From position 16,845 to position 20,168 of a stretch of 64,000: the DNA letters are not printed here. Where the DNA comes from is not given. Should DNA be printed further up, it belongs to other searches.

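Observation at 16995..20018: Two complete PilB/GspE secretion ATPases fused into one 1007-aa polypeptide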

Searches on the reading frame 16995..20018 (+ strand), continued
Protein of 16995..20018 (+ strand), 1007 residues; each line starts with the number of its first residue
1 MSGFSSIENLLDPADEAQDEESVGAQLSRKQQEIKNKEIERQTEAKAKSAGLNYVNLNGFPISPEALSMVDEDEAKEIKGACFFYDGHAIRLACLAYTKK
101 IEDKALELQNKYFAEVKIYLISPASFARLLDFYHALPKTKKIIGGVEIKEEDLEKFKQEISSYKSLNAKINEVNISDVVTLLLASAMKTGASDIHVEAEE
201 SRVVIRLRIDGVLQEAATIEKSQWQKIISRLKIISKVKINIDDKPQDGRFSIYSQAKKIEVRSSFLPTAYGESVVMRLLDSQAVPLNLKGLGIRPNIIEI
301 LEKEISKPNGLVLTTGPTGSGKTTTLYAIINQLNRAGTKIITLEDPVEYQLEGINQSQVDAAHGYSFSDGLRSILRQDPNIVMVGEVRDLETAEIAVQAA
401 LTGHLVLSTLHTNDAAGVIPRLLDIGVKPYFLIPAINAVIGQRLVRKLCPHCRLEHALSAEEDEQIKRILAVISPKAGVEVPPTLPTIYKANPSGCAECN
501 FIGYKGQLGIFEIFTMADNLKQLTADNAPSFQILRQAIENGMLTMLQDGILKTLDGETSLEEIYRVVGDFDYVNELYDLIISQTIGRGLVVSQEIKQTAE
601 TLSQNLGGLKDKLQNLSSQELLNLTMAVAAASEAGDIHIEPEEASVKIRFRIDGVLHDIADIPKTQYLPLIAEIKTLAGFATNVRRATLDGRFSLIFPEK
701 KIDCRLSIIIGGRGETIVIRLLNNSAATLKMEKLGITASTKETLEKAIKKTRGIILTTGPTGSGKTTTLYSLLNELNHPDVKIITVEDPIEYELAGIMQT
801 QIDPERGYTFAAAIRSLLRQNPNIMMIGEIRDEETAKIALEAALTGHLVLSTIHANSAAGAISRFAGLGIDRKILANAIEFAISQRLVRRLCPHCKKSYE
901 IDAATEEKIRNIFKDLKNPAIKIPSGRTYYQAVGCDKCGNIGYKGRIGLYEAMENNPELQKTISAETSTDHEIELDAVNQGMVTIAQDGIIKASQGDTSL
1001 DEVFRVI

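Call 64: find_encoding_contigs(protein=P0270, flank=10000, max_places=2)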
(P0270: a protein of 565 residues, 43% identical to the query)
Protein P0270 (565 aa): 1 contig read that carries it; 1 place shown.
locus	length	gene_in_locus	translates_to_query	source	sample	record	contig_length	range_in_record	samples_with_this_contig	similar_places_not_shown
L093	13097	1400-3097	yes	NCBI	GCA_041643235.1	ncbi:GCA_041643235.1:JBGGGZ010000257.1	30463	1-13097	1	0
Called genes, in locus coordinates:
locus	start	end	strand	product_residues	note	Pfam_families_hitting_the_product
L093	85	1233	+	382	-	PF01368:DHH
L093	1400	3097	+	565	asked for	PF05157:MshEN (weak), PF00437:T2SSE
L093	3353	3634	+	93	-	-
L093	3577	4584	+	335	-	PF05496:RuvB_N, PF07728:AAA_5 (faint), PF00004:AAA, PF17864:AAA_lid_4, PF05491:WHD_RuvB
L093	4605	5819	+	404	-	PF18895:T4SS_pilin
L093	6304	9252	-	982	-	PF00912:Transgly, PF00905:Transpeptidase, PF17957:Big_7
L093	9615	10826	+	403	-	PF00579:tRNA-synt_1b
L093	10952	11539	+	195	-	-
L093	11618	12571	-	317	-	-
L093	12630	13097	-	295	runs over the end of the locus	PF00480:ROK, PF02685:Glucokinase (faint)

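Call 68: fold_search(model_id=the predicted structure, library=pdb)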
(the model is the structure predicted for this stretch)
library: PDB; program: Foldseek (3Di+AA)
matches with E <= 10: 1673; with E <= 0.001: 249
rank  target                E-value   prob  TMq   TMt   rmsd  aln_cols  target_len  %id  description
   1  5tsh_E                2.6e-42  1.00  0.35  0.88   3.4       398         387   42  PilB from Geobacter metallireducens bound to AMP-PNP (released 2017-05-17)
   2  5tsh_C                5.2e-41  1.00  0.35  0.89   3.2       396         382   42  PilB from Geobacter metallireducens bound to AMP-PNP (released 2017-05-17)
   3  5zfr_C                8.5e-41  1.00  0.32  0.77   5.5       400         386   42  Crystal structure of PilB, an extension ATPase motor of Type IV pilus, from Geobacter sulfurreducens (released 2018-09-19)
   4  5zfr_A                1.2e-40  1.00  0.36  0.89   3.2       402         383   42  Crystal structure of PilB, an extension ATPase motor of Type IV pilus, from Geobacter sulfurreducens (released 2018-09-19)
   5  5tsh_D                1.3e-40  1.00  0.32  0.77   5.5       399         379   42  PilB from Geobacter metallireducens bound to AMP-PNP (released 2017-05-17)
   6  5tsg_B                3.6e-40  1.00  0.36  0.90   3.1       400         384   42  PilB from Geobacter metallireducens bound to ADP (released 2017-05-17)
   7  5zfr_B                3.8e-40  1.00  0.35  0.84   3.8       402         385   41  Crystal structure of PilB, an extension ATPase motor of Type IV pilus, from Geobacter sulfurreducens (released 2018-09-19)
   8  5tsh_F                5.0e-40  1.00  0.35  0.88   3.4       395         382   42  PilB from Geobacter metallireducens bound to AMP-PNP (released 2017-05-17)
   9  4pht_B                6.9e-40  1.00  0.26  0.56  23.3       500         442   36  ATPase GspE in complex with the cytoplasmic domain of GspL from the Vibrio vulnificus type II Secretion system (released 2014-11-26)
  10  4pht_C                8.1e-40  1.00  0.26  0.57  23.2       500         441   36  ATPase GspE in complex with the cytoplasmic domain of GspL from the Vibrio vulnificus type II Secretion system (released 2014-11-26)
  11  5oiu_B                9.5e-40  1.00  0.36  0.90   2.6       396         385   40  Crystal structure of PilF type IV pilus assembly ATPase from Thermus thermophilus (released 2018-08-08)
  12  5tsh_A                1.1e-39  1.00  0.35  0.89   3.2       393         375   42  PilB from Geobacter metallireducens bound to AMP-PNP (released 2017-05-17)
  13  5tsh_B                1.4e-39  1.00  0.31  0.77   5.7       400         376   42  PilB from Geobacter metallireducens bound to AMP-PNP (released 2017-05-17)
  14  4pht_A                1.4e-39  1.00  0.25  0.57  23.5       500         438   36  ATPase GspE in complex with the cytoplasmic domain of GspL from the Vibrio vulnificus type II Secretion system (released 2014-11-26)
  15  5it5_A                1.5e-39  1.00  0.35  0.89   2.8       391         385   41  Thermus thermophilus PilB core ATPase region (released 2016-10-19)
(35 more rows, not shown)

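Call 70: search_protein_families(library=ncbifam, proteins=[window:16995-20015:+], max_evalue=1e-20)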
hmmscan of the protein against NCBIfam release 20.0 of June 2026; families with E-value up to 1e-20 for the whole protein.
window:16995-20015:+ (1007 aa): 15 families
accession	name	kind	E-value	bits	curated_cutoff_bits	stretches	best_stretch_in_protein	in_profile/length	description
TIGR02533.1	type_II_gspE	equivalog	2.8e-269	893.6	630.25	2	95-566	26-485/486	type II secretion system ATPase GspE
TIGR02538.1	type_IV_pilB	equivalog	8.2e-258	856.6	675.65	2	28-567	35-562/564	type IV-A pilus assembly ATPase PilB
NF007755.0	PRK10436.1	equivalog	4.9e-235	780.5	617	2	148-569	58-461/465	type II secretion system protein GspE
NF053534.1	T4PilAsmATPsTfpB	equivalog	4.1e-224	745.3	850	2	107-567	132-582/584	type IV pilus assembly ATPase TfpB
NF041000.1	ATPase_ComGA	equivalog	3e-147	488.7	300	2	182-446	3-266/267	competence type IV pilus ATPase ComGA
TIGR01420.1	pilT_fam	subfamily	1.8e-100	336.5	319.1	2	182-425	5-242/343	PilT/PilU family type 4a pilus ATPase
TIGR02525.1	plasmid_TraJ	equivalog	2.5e-55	188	368.3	2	273-424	119-271/372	plasmid transfer ATPase TraJ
TIGR02524.1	dot_icm_DotB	equivalog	1.4e-47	162.7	463.3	2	283-423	112-257/358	Dot/Icm type IV secretion system ATPase DotB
NF058587.1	archaellum_moto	equivalog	8.8e-37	127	550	0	312-425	278-396/527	archaellum flagellar ATPase motor FlaI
TIGR02782.1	TrbB_P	equivalog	1.9e-31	109.5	304.55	0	735-868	120-255/303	P-type conjugative transfer ATPase TrbB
TIGR02788.1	VirB11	equivalog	1.3e-27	96.6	249.95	0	734-873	127-270/308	P-type DNA transfer ATPase VirB11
NF010469.0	PRK13894.1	subfamily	2e-27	96.4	508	0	674-881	71-280/320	conjugal transfer ATPase TrbB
TIGR03819.1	heli_sec_ATPase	hypoth_equivalog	3.3e-26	92.3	373.15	0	712-879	137-311/340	TadA family conjugal transfer-associated ATPase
NF010407.0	PRK13833.1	subfamily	3e-23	82.8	499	0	736-868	129-262/323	conjugal transfer protein TrbB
NF053672.1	bindosome_BasE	exception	8.9e-23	80.8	1000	0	312-422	273-388/512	bindosome assembly system ATPase subunit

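Call 71: search_protein_families(library=pfam, proteins=[P0260, P0248, P0252], max_evalue=0.001)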
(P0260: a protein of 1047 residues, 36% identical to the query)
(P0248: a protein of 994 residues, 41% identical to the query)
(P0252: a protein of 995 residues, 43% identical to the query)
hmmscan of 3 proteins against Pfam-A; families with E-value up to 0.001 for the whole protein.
P0260 (1047 aa): 14 families
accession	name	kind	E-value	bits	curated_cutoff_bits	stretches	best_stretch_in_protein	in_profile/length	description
PF00437.27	T2SSE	-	3.3e-236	783.3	24.9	2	661-1042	6-370/370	Type II/IV secretion system protein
PF00482.28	T2SSF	-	5.4e-22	78.5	25.2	2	118-203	2-88/125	Type II secretion system (T2SS), protein F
PF13401.12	AAA_22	-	3.1e-06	28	27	0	798-840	6-48/130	AAA domain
PF25199.1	nSTAND_NTPase5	-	1.3e-05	25.5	34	0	361-389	38-66/145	Novel STAND NTPase 5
PF20720.3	nSTAND3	-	1.6e-05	25.1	27.2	0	363-394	16-48/155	Novel STAND NTPase 3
PF13191.12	AAA_16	-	2e-05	25.6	32.6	0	354-396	10-60/167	AAA ATPase domain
PF13173.12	AAA_14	-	5.1e-05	23.7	27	0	799-837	4-43/129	AAA domain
PF02492.25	cobW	-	7e-05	22.9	20.7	0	800-824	3-27/180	CobW/HypB/UreG, nucleotide-binding domain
PF13555.12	AAA_29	-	0.00015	21.9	27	0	362-381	20-39/61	P-loop containing region of AAA domain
PF13604.12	AAA_30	-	0.00018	21.7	27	0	787-828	8-49/191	AAA domain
PF01637.24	ATPase_2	-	0.00021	21.6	33.2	0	796-823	19-46/225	ATPase domain predominantly from Archaea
PF00005.33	ABC_tran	-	0.00022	22.3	25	0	800-832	14-45/137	ABC transporter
PF13476.12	AAA_23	-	0.00024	22.2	27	0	798-816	20-38/201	AAA domain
PF05729.18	NACHT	-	0.00062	20.1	26.7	0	799-821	2-24/167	NACHT domain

P0248 (994 aa): 16 families
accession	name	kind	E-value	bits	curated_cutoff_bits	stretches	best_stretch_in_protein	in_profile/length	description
PF00437.27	T2SSE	-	9.5e-222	735.7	24.9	2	158-547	9-369/370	Type II/IV secretion system protein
PF25199.1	nSTAND_NTPase5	-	3e-09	37.3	34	1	280-339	24-85/145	Novel STAND NTPase 5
PF13401.12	AAA_22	-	1.1e-07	32.6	27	0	295-333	4-42/130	AAA domain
PF20720.3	nSTAND3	-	4.5e-06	26.9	27.2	0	296-335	17-56/155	Novel STAND NTPase 3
PF00004.35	AAA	-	1.3e-05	26.1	21.2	0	731-760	2-28/131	ATPase family associated with various cellular activities (AAA)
PF13604.12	AAA_30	-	1.5e-05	25.3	27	0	718-759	9-50/191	AAA domain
PF04851.21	ResIII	-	2.6e-05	24.6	22.5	0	717-753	13-49/164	Type III restriction enzyme, res subunit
PF02492.25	cobW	-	6.9e-05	22.9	20.7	0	300-329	4-34/180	CobW/HypB/UreG, nucleotide-binding domain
PF13173.12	AAA_14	-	7.4e-05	23.2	27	0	299-340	5-47/129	AAA domain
PF13555.12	AAA_29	-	7.8e-05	22.8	27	0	726-747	21-42/61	P-loop containing region of AAA domain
PF05157.20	MshEN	-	8.2e-05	23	23.1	1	29-111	2-83/90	MshEN domain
PF00270.35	DEAD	-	0.00015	22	26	0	299-328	17-49/167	DEAD/DEAH box helicase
PF12775.13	AAA_7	-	0.00032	20.7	25.8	0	299-330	36-67/181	P-loop containing dynein motor region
PF13191.12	AAA_16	-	0.00036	21.5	32.6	0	291-326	18-54/167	AAA ATPase domain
PF06414.18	Zeta_toxin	-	0.00039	20.4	22.3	0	730-758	19-46/199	Zeta toxin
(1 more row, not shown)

P0252 (995 aa): 17 families
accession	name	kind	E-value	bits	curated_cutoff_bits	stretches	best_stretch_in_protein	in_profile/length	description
PF00437.27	T2SSE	-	3.8e-220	730.4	24.9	2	596-974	12-370/370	Type II/IV secretion system protein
PF25199.1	nSTAND_NTPase5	-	8.5e-08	32.6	34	0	723-768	38-84/145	Novel STAND NTPase 5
PF13173.12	AAA_14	-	2e-07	31.5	27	0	728-812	4-81/129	AAA domain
PF13401.12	AAA_22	-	3.9e-07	30.9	27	0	726-759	5-38/130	AAA domain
PF20720.3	nSTAND3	-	2.6e-06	27.7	27.2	0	297-334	17-54/155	Novel STAND NTPase 3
PF13191.12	AAA_16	-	4.3e-06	27.8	32.6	0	292-363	18-85/167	AAA ATPase domain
PF02399.21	Herpes_ori_bp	-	1.3e-05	24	20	0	727-758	50-82/820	Origin of replication binding protein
PF02492.25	cobW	-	1.6e-05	25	20.7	0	729-759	3-34/180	CobW/HypB/UreG, nucleotide-binding domain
PF13604.12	AAA_30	-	2.1e-05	24.8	27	0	723-759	15-51/191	AAA domain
PF00005.33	ABC_tran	-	6.7e-05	24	25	0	730-805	15-79/137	ABC transporter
PF12775.13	AAA_7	-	8.7e-05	22.6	25.8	0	722-759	29-66/181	P-loop containing dynein motor region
PF13555.12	AAA_29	-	0.00011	22.2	27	0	725-743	21-39/61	P-loop containing region of AAA domain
PF03215.21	Rad17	-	0.00013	22.4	23.8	0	281-327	31-74/186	Rad17 P-loop domain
PF01580.24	FtsK_SpoIIIE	-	0.00015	21.8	24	0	717-748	31-61/221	FtsK/SpoIIIE family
PF10412.15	TrwB_AAD_bind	-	0.00064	19.2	20.5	0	727-758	16-47/387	Type IV secretion-system coupling protein DNA-binding domain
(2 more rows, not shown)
